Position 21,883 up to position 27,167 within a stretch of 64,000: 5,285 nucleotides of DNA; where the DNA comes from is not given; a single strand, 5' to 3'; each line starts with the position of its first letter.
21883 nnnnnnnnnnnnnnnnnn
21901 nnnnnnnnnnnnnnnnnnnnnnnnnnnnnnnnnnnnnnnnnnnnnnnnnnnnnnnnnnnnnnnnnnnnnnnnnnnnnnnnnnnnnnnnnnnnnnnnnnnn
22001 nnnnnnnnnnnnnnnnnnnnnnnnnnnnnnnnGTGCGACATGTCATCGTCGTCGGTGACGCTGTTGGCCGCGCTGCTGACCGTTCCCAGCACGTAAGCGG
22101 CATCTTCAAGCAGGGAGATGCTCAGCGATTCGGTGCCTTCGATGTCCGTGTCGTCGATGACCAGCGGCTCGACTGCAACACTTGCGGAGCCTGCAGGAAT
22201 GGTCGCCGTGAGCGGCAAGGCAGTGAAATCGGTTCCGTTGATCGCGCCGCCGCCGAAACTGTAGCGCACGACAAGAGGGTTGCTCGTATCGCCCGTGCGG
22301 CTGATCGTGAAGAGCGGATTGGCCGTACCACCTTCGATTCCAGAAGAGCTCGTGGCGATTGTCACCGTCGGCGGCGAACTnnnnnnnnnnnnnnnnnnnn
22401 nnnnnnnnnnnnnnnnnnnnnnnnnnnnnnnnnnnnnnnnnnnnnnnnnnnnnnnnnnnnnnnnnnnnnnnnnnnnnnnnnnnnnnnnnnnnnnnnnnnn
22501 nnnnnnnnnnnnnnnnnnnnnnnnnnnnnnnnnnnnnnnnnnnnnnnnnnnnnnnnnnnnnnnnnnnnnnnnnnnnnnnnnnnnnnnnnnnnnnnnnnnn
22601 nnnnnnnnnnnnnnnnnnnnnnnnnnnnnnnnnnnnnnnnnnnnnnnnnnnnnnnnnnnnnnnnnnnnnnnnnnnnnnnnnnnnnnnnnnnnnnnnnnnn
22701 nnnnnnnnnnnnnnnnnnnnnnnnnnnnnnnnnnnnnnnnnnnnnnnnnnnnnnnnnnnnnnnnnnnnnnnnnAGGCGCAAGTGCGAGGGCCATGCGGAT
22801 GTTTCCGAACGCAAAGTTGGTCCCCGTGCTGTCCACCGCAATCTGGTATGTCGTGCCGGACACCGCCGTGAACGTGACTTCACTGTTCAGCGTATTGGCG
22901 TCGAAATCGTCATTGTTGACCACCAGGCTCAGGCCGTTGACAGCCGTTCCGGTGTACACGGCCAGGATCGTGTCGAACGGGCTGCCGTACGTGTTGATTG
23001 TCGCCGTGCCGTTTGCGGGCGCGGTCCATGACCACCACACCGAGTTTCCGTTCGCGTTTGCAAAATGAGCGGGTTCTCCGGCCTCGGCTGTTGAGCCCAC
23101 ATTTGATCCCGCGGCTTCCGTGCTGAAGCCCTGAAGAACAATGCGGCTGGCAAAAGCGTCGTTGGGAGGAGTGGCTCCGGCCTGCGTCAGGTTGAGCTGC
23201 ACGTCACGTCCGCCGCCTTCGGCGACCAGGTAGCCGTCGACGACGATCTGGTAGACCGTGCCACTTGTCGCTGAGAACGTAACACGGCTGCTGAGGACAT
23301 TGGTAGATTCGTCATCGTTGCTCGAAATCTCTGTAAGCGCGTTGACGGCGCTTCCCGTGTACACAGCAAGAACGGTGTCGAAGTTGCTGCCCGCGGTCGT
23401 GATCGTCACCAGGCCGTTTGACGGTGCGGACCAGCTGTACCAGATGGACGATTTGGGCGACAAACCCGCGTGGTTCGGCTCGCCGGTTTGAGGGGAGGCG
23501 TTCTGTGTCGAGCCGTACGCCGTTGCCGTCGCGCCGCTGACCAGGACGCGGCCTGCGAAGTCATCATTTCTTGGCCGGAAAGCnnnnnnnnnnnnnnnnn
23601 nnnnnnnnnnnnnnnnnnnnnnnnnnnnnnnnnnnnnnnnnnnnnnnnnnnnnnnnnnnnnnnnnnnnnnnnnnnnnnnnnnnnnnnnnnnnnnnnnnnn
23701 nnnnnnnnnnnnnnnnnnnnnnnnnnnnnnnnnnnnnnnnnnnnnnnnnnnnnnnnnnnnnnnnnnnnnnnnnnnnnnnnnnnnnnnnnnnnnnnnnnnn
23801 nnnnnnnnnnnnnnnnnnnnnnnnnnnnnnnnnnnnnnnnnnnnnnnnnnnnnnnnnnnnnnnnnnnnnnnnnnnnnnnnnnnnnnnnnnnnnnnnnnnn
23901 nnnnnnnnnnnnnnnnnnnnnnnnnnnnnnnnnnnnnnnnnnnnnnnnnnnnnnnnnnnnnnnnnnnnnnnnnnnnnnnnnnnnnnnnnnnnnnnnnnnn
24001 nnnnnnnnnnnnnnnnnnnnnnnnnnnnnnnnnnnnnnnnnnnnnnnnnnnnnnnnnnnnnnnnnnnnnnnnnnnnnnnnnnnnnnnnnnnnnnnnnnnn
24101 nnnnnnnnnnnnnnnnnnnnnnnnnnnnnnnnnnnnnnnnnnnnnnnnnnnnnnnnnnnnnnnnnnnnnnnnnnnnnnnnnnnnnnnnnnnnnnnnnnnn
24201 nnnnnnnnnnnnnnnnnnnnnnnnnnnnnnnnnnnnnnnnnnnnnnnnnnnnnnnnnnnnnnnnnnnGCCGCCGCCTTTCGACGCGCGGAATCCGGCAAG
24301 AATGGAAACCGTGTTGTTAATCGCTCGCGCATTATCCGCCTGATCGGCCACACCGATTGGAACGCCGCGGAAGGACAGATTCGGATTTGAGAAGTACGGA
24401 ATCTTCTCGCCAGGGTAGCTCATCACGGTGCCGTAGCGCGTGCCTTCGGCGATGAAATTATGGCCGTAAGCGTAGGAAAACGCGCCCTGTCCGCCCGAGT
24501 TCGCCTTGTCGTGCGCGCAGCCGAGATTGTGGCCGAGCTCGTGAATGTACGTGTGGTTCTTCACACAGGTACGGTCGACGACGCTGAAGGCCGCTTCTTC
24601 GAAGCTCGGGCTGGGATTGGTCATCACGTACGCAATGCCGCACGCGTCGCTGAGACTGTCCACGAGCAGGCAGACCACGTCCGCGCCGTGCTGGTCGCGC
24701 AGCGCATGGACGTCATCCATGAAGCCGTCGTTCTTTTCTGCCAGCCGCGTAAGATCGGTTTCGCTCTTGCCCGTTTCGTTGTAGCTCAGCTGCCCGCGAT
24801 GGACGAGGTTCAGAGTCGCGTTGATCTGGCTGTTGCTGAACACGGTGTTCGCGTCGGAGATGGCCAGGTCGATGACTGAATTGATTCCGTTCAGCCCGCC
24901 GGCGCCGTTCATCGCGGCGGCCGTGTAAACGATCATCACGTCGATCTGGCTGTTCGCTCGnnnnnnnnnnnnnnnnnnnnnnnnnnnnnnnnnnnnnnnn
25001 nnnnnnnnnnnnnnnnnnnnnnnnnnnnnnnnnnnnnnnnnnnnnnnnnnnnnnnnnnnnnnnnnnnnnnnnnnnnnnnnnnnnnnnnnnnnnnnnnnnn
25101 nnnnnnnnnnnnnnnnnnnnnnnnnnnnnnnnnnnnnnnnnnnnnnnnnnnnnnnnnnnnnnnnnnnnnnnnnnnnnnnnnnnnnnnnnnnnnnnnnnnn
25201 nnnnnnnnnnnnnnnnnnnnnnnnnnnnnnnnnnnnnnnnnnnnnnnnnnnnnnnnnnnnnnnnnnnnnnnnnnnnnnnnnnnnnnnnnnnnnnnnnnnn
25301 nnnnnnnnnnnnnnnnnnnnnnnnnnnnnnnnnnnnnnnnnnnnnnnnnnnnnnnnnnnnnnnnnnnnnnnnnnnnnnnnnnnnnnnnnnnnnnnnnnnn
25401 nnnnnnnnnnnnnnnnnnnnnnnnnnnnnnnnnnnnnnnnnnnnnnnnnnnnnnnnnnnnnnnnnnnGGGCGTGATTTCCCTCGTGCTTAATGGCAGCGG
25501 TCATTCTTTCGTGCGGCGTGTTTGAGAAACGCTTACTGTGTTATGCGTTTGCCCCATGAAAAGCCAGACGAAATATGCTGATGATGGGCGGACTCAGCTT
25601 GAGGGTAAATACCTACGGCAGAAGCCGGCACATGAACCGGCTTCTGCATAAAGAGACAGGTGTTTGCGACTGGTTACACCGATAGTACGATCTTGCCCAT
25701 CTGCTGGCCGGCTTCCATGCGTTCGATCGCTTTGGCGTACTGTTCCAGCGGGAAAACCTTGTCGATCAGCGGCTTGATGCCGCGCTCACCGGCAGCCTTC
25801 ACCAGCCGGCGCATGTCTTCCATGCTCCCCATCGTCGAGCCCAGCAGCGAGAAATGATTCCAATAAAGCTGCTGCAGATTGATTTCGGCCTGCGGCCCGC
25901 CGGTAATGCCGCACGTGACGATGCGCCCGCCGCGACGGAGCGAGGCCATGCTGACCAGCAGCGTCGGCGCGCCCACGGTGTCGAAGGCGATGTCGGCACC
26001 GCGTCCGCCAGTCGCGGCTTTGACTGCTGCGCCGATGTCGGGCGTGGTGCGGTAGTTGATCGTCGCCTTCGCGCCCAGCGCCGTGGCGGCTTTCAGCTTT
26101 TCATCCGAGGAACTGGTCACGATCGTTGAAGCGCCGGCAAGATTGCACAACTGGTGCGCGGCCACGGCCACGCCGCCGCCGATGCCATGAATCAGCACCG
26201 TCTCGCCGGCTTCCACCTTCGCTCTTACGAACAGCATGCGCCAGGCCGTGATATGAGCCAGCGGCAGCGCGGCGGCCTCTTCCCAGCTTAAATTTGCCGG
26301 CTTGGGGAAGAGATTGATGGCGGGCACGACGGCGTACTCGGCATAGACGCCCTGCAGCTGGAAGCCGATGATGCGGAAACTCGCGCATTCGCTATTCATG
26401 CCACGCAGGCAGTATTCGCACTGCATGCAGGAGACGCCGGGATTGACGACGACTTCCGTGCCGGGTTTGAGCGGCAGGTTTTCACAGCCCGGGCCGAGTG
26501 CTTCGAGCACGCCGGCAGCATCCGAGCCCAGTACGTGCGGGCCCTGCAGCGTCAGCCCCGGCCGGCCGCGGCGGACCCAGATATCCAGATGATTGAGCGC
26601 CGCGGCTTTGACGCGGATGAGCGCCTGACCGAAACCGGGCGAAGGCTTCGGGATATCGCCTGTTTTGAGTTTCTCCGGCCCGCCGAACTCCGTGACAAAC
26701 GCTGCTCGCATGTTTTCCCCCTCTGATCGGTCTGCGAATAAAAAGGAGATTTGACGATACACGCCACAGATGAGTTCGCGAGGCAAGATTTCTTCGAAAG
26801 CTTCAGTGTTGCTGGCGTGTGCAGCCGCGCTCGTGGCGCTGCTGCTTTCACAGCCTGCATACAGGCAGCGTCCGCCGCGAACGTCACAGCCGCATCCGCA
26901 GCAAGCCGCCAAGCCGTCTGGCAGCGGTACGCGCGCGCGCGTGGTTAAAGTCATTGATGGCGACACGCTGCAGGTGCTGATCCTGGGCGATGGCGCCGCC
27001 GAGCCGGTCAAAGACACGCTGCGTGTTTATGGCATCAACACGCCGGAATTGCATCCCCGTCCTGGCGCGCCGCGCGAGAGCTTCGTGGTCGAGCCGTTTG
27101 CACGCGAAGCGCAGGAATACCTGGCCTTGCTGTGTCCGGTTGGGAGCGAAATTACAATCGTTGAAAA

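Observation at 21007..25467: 1486-aa secreted reprolysin-like metzincin with four tandem PPC-like repeats, two Calx-beta domains and a PKD domain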

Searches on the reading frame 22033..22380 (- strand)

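Call 10: search_protein_families(library=pfam, proteins=[window:22033-22380:-], max_evalue=5)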
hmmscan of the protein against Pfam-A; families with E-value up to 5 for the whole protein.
seq(116 aa): 1 family
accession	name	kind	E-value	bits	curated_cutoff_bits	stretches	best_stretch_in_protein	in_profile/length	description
PF03160.20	Calx-beta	-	0.00038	20.9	27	1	22-112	25-119/119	Calx-beta domain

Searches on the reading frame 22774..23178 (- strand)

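Call 10: search_protein_families(library=pfam, proteins=[window:22774-23178:-], max_evalue=5)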
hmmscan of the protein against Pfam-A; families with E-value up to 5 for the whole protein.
seq(135 aa): 1 family
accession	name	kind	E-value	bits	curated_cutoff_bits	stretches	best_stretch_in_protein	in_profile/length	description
PF04151.21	PPC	-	0.0001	23.5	25.9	1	47-117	3-70/70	Bacterial pre-peptidase C-terminal domain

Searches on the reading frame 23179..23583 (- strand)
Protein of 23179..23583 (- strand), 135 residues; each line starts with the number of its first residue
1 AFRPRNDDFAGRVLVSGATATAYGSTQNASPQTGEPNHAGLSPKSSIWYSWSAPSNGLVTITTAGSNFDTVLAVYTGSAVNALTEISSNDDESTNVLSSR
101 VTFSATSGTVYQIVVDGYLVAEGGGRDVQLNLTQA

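Call 10: search_protein_families(library=pfam, proteins=[window:23179-23583:-], max_evalue=5)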
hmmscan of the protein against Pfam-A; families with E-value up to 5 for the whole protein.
seq(135 aa): 2 families
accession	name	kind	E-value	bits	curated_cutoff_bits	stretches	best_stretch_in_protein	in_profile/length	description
PF04151.21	PPC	-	5.1e-06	27.7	25.9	1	46-117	2-70/70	Bacterial pre-peptidase C-terminal domain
PF01833.30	TIG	-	0.0068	16.8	20.9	1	51-89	9-50/84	IPT/TIG domain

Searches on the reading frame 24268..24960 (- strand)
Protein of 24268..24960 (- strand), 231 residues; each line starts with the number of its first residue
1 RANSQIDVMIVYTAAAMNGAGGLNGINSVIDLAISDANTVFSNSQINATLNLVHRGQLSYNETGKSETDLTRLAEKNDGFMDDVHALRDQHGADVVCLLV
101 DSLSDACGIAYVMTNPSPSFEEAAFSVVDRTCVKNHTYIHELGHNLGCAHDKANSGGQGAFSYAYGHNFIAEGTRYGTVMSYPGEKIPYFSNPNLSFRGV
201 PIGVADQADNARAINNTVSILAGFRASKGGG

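Call 37: search_solved_structures(query=window:24268-24960:-, max_evalue=10, show_alignments=3)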
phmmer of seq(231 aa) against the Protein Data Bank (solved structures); distinct sequences matched with E-value up to 10: 12.
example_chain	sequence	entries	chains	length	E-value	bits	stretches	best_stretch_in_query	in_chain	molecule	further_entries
4j4m_A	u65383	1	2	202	0.0084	18.9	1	25-154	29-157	zinc-dependent metalloproteinase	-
1akl_A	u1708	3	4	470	0.018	17.8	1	136-186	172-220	ALKALINE PROTEASE | ALKALINE METALLOPROTEINASE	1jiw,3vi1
1kap_P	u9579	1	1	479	0.019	17.8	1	136-186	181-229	ALKALINE PROTEASE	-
1bud_A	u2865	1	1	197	0.058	16.2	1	100-159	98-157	PROTEIN (ACUTOLYSIN A)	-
1bsw_A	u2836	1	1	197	0.063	16.1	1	100-157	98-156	PROTEIN (ACUTOLYSIN A)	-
3k7l_A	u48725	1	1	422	0.16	14.7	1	101-153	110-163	Atragin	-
4q1l_A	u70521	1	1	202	0.19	14.6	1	23-152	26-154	Snake venom metalloproteinase leucurolysin-A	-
3k7n_A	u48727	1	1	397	0.33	13.7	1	131-154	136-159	K-like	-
1wni_A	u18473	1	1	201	0.37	13.6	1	86-153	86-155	Trimerelysin II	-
4on1_A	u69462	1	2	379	0.54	13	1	106-150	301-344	Putative metalloprotease II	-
2z91_A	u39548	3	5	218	0.55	13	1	52-117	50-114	Anti-ciguatoxin antibody 10C9 FAB heavy chain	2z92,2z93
1qua_A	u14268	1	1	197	0.7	12.7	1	105-154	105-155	ACUTOLYSIN-C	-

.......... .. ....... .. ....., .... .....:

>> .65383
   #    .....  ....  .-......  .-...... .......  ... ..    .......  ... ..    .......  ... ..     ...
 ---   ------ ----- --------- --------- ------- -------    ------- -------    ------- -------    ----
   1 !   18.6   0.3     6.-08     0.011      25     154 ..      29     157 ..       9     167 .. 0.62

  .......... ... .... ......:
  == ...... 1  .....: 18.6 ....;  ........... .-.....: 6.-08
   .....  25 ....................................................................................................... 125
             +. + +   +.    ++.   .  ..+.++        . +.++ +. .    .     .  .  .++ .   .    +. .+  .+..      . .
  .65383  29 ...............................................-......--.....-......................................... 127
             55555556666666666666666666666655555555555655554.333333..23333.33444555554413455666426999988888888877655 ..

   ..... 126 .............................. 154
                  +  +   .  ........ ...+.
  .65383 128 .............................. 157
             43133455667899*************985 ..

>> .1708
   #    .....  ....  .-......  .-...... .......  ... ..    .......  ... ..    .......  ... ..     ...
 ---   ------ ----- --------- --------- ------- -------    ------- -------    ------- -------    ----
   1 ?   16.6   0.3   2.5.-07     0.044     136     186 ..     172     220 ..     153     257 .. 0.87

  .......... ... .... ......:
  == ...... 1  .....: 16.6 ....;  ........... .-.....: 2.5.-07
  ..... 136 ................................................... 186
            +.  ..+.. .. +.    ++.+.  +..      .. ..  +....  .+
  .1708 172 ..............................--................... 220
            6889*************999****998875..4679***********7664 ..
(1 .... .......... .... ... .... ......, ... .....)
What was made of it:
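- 24412..24432 (-): Met-turn GTVMSYP, residues 346-352. M349, with Y351 two residues downstream in the 'tyrosine-switch' position. calls 37 (aligned to SVMSY of P. aeruginosa alkaline protease), 40, 54, 70.
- Closest known: Adamalysin/reprolysin snake-venom metalloproteinases and ADAMs. Same: The zinc motif is 11 of 12 identical: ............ against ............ (call 37).
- Closest known: Adamalysin/reprolysin snake-venom metalloproteinases and ADAMs. Different: Sequence similarity to solved M12B members is marginal (E 0.008-0.7; call 37).
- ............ aligns to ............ of a snake-venom metalloproteinase, and TVMSY aligns to SVMSY of alkaline protease (call 37).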

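Call 55: find_homologous_proteins(query=window:24277-24948:-, max_evalue=0.00001)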
Query seq(224 aa) (224 aa): 38 proteins with E <= 0.00001 among 310 candidates.
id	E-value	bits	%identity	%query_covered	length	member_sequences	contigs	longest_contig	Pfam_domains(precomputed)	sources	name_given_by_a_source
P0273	3.3e-55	205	47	99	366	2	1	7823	PF13582.13,PF13688.13,PF13583.12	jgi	jgi:hypothetical protein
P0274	1.6e-51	193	44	99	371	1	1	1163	PF13582.13,PF13688.13,PF13583.12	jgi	jgi:peptidyl-Asp metalloendopeptidase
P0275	6.6e-51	191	48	90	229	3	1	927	PF13582.13,PF13688.13,PF13574.13,PF13583.12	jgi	jgi:hypothetical protein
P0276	1.6e-50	190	45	98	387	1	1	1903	PF13582.13,PF13688.13,PF13574.13,PF13583.12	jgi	jgi:hypothetical protein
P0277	1.1e-48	184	44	99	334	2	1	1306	PF13582.13,PF13688.13,PF13583.12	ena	-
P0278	4.0e-47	179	46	94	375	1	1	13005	PF13582.13,PF13688.13,PF13583.12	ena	-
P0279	2.4e-46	176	48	86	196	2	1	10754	PF13582.13,PF13688.13,PF13583.12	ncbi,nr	ncbi:MAG TPA: zinc-dependent metalloprotease family protein, partial [Tepidisphaeraceae bacterium]|n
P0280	7.2e-46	175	46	99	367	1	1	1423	PF13582.13,PF13688.13,PF13574.13,PF13583.12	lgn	-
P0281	1.8e-45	173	43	97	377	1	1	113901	PF13582.13,PF13688.13,PF13574.13,PF00041.28,PF13583.12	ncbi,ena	-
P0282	6.1e-45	171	46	87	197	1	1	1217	PF13582.13,PF13688.13,PF13583.12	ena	-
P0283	4.4e-43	165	52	79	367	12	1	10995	PF13582.13,PF13688.13,PF13583.12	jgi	jgi:hypothetical protein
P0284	5.2e-43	165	48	85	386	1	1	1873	PF13582.13,PF13688.13,PF13583.12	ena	-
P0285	1.3e-41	161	43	98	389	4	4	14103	PF13582.13,PF13688.13,PF13583.12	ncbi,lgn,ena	-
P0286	5.8e-41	158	45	98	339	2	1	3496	PF13582.13,PF13688.13,PF13583.12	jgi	jgi:hypothetical protein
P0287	1.9e-40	157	38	100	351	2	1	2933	PF13582.13,PF13688.13,PF13574.13,PF13583.12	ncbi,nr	ncbi:MAG TPA: M12 family metallo-peptidase, partial [Herpetosiphonaceae bacterium]|nr:M12 family met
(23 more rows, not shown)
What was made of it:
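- A 44%-identical catalytic-domain homologue is named 'peptidyl-Asp metalloendopeptidase' by JGI (call 55).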

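Call 57: search_protein_families(library=ncbifam, proteins=[P0273, P0274], max_evalue=0.001)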
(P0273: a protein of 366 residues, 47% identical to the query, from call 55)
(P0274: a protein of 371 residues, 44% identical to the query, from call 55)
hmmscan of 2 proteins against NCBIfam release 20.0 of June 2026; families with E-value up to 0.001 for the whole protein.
P0273 (366 aa): 3 families
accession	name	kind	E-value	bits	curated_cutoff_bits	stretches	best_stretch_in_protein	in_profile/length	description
NF052434.1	Mep72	equivalog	1.9e-41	142.3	645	1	120-349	1-234/573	biofilm-associated metzincin protease Mep72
NF033511.1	metallo_CpaA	exception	1.2e-11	43.7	750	1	116-346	375-574/575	metalloendopeptidase CpaA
NF038115.1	SVAGG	subfamily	5.7e-05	22.3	150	1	203-270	131-190/407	SVAGG family GlyGly-CTERM protein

P0274 (371 aa): 2 families
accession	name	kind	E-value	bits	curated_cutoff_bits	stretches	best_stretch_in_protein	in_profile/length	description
NF052434.1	Mep72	equivalog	7.8e-45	153.5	645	1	78-317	1-242/573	biofilm-associated metzincin protease Mep72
NF033511.1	metallo_CpaA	exception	6.8e-14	51.1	750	1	74-307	375-575/575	metalloendopeptidase CpaA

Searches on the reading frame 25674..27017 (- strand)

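Call 26: search_protein_families(library=pfam, proteins=[window:25674-27017:-], max_evalue=0.001)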
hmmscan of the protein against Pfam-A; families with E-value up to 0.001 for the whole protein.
window:25674-27017:- (447 aa): 3 families
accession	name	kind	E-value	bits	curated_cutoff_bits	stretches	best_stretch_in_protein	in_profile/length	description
PF00107.32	ADH_zinc_N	-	2.8e-29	102.1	31.8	1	282-407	1-125/129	Zinc-binding dehydrogenase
PF08240.17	ADH_N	-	1.4e-23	83.6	23.5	1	130-240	3-103/104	Alcohol dehydrogenase GroES-like domain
PF13602.12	ADH_zinc_N_2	-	5.1e-22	79.7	27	1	314-445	1-134/134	Zinc-binding dehydrogenase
